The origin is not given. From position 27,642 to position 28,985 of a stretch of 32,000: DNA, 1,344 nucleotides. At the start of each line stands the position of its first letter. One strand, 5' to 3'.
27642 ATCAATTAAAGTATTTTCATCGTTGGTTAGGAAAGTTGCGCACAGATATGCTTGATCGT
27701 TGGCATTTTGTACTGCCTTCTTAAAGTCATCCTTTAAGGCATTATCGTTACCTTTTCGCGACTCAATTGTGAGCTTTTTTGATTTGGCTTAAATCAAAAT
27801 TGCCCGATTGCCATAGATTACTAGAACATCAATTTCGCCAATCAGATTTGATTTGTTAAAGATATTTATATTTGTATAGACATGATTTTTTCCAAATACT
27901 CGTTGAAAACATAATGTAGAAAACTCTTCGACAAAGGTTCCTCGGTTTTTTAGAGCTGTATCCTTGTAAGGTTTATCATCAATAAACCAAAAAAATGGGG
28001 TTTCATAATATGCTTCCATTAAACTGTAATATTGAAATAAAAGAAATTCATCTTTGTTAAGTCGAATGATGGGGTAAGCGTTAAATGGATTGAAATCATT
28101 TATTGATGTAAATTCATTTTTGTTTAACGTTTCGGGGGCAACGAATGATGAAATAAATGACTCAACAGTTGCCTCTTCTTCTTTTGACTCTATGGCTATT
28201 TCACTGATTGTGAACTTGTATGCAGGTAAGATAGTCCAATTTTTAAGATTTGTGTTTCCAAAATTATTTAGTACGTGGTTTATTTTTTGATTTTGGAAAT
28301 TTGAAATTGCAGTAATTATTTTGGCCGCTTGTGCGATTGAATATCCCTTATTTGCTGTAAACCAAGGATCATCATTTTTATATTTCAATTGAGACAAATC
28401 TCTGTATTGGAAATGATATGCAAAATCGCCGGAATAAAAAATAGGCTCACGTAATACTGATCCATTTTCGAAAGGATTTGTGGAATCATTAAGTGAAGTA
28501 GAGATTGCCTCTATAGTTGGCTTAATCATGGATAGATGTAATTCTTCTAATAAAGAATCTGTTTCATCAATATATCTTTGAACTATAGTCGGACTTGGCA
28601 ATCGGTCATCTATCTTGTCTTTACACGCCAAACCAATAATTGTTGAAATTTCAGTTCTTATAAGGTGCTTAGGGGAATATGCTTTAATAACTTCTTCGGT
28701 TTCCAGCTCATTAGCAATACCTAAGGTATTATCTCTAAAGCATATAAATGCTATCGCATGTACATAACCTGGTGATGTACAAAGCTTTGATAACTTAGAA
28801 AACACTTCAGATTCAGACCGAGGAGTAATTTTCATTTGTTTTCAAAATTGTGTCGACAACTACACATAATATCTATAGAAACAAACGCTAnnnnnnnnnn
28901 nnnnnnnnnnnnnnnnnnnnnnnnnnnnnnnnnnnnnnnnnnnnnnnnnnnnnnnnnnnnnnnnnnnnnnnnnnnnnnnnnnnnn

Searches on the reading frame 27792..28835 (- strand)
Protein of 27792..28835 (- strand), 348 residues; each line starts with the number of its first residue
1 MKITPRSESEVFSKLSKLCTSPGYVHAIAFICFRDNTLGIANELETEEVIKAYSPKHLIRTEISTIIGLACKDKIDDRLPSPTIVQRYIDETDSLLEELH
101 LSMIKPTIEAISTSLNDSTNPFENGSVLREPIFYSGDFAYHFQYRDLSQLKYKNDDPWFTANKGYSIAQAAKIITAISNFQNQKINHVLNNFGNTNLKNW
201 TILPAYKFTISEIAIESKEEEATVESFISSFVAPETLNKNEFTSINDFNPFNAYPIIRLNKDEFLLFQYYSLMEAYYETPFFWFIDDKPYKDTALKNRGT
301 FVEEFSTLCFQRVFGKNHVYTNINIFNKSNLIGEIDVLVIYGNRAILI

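Call 101: list_cluster_members(proteins=[P0001, window:27792-28835:-, P0121])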
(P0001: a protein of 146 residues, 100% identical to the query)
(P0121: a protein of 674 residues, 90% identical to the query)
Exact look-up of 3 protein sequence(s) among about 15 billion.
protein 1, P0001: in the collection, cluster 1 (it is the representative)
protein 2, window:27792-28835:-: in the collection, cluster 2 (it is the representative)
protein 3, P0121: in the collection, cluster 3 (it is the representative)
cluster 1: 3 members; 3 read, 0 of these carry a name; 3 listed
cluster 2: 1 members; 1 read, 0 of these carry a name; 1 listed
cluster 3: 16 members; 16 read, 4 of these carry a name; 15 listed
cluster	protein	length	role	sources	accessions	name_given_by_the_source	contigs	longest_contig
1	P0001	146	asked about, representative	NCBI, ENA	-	-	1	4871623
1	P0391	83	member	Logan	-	-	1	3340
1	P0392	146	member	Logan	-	-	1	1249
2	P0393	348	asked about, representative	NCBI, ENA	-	-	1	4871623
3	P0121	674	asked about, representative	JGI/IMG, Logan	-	hypothetical protein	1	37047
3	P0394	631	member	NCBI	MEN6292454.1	MAG: nuclease-related domain-containing protein [Methanobacterium sp.]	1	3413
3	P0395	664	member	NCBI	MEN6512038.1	MAG: nuclease-related domain-containing protein [Chloroherpetonaceae bacterium]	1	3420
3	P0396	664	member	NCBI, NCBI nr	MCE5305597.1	NERD domain-containing protein [bacterium]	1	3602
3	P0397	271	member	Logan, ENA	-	-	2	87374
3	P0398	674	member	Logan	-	-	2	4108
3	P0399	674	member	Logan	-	-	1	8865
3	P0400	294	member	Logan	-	-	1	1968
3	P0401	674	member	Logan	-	-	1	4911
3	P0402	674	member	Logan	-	-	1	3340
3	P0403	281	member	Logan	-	-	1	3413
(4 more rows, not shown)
